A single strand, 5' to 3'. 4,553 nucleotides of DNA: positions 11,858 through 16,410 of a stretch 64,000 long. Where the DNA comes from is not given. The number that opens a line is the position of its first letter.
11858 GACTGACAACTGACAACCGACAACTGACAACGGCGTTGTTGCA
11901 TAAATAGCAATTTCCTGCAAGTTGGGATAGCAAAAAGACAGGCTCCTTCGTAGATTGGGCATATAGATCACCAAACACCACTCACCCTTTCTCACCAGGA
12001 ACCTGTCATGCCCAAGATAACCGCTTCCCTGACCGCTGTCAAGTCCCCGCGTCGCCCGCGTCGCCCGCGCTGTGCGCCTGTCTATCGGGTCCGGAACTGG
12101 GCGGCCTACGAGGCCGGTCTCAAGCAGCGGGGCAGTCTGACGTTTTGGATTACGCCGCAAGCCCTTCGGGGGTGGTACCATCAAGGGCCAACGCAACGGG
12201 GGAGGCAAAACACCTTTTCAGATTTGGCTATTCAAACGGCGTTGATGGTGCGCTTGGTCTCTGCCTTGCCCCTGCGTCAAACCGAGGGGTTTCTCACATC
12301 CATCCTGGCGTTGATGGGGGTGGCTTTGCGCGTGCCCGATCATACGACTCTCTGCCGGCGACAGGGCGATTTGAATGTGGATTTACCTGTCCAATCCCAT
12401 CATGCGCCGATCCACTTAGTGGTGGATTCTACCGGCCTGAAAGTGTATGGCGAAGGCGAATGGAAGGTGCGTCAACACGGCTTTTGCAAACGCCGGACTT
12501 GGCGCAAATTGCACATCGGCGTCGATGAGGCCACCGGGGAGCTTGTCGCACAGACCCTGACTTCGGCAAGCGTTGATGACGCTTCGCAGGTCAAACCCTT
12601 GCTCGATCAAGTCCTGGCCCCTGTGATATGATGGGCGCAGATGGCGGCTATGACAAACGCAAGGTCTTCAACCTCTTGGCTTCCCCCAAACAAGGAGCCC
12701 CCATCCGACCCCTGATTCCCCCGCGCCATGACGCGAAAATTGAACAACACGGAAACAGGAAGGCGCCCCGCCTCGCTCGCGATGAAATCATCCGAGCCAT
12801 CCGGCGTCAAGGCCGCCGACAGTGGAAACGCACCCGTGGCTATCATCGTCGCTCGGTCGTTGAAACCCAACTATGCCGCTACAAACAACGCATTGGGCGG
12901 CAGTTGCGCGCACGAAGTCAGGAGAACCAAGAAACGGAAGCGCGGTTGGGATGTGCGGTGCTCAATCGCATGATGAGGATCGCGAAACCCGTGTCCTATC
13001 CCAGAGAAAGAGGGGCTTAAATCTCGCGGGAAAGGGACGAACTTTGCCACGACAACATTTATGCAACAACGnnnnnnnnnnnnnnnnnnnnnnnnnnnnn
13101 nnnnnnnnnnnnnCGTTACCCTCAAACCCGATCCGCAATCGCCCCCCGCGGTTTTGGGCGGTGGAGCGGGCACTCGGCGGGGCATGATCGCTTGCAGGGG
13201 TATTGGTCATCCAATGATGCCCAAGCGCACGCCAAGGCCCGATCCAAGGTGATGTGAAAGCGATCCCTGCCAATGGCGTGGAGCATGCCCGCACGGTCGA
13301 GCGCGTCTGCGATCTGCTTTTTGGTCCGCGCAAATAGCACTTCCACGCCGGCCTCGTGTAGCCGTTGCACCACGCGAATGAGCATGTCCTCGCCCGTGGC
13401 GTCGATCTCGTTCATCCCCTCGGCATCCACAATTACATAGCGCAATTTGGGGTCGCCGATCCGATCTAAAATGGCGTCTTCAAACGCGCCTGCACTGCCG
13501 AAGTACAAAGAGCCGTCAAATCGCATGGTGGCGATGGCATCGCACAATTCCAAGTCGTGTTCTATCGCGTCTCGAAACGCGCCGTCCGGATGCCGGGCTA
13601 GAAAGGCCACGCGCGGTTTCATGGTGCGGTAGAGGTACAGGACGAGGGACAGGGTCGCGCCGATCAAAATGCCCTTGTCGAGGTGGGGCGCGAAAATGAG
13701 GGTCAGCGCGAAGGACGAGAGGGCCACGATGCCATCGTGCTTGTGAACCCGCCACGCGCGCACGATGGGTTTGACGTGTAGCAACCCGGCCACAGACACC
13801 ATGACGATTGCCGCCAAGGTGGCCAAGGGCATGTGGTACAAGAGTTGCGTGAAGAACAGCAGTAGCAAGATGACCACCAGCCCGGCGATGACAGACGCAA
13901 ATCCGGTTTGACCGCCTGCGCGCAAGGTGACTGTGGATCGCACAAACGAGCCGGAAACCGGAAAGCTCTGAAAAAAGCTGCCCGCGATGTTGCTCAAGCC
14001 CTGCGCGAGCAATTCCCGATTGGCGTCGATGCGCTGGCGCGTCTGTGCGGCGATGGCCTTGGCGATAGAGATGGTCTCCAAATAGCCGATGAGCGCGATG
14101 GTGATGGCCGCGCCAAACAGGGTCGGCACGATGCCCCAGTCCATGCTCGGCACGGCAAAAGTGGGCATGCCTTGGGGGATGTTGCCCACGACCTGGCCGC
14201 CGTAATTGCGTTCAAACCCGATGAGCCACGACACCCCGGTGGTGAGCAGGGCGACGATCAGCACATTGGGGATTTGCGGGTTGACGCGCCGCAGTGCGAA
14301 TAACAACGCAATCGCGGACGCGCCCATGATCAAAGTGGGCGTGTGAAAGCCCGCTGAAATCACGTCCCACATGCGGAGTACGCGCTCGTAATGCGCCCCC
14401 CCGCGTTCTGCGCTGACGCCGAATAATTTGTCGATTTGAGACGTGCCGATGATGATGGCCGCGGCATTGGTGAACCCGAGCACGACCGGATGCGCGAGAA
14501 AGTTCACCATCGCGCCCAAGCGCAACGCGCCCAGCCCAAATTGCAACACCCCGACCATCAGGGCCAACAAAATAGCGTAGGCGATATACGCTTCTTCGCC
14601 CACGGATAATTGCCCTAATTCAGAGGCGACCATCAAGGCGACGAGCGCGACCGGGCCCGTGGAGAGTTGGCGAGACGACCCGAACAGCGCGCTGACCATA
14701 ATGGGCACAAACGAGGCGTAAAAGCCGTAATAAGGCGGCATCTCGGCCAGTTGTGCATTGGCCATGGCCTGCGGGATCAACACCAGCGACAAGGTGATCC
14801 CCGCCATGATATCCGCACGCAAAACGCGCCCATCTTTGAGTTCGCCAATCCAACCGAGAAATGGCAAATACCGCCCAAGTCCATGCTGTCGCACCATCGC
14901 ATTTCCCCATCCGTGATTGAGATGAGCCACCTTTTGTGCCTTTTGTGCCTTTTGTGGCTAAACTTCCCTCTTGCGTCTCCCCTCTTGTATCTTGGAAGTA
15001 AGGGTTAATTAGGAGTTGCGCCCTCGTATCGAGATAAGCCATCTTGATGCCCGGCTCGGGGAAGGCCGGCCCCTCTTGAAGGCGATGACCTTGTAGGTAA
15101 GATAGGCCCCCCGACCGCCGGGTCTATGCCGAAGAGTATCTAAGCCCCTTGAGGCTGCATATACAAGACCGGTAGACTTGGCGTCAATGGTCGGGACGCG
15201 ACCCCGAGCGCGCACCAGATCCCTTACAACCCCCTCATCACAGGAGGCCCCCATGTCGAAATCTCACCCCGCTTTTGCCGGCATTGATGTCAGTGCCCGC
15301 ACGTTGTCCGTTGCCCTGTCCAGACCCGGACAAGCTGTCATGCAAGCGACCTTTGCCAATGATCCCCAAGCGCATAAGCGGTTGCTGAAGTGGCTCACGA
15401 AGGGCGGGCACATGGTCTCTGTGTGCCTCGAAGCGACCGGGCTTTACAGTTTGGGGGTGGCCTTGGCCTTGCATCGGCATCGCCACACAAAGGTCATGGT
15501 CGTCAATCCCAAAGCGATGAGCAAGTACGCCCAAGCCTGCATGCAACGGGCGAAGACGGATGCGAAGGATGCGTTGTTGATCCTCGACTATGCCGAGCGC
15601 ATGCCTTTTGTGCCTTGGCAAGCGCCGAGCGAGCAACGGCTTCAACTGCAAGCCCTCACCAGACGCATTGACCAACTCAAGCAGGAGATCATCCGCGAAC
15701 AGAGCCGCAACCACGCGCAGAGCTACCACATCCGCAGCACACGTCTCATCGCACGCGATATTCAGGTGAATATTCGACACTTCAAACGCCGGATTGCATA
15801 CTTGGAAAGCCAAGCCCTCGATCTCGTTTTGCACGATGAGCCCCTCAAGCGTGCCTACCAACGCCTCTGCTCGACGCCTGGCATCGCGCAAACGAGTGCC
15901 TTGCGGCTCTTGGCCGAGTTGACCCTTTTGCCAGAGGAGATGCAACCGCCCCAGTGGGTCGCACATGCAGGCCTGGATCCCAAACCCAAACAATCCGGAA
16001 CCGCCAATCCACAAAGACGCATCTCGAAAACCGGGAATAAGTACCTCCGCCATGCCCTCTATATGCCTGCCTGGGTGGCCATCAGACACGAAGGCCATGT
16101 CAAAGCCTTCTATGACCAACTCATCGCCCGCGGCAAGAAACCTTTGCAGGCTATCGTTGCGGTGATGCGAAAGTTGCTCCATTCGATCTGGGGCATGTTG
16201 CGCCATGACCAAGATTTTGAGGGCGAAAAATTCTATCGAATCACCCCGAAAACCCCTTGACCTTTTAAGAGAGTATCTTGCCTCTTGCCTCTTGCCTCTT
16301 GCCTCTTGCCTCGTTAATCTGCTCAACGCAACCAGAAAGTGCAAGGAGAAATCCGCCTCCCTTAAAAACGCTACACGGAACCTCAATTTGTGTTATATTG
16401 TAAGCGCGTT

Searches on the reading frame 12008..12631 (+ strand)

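Call 58: search_protein_families(library=pfam, proteins=[window:12008-12631:+], max_evalue=0.00001)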
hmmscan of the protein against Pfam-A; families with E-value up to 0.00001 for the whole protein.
window:12008-12631:+ (207 aa): 2 families
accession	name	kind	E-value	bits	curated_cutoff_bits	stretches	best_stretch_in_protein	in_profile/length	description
PF13737.12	DDE_Tnp_1_5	-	3.5e-39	134.1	28.1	1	39-149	1-112/112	Transposase DDE domain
PF01609.27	DDE_Tnp_1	-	1.2e-13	51.7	23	1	134-203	4-73/200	Transposase DDE domain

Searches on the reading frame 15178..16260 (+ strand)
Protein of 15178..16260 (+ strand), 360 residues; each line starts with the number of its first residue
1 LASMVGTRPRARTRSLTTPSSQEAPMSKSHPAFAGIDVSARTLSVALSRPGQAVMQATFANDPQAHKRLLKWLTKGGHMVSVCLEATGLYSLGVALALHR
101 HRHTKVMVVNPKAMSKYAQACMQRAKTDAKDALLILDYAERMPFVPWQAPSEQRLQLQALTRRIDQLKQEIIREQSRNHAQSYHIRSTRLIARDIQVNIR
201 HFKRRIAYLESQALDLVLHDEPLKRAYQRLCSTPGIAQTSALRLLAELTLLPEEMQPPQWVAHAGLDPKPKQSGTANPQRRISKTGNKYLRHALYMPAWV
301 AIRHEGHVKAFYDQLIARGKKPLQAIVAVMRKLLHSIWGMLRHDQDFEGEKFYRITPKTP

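Call 58: search_protein_families(library=pfam, proteins=[window:15178-16260:+], max_evalue=0.00001)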
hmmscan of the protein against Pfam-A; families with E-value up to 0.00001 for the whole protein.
window:15178-16260:+ (360 aa): 2 families
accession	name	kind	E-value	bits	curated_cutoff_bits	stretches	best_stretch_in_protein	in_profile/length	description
PF01548.23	DEDD_Tnp_IS110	-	1.4e-24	87.1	29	1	34-179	1-147/155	Transposase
PF02371.22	Transposase_20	-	5.1e-20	72.1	21.3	1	228-312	2-86/87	Transposase IS116/IS110/IS902 family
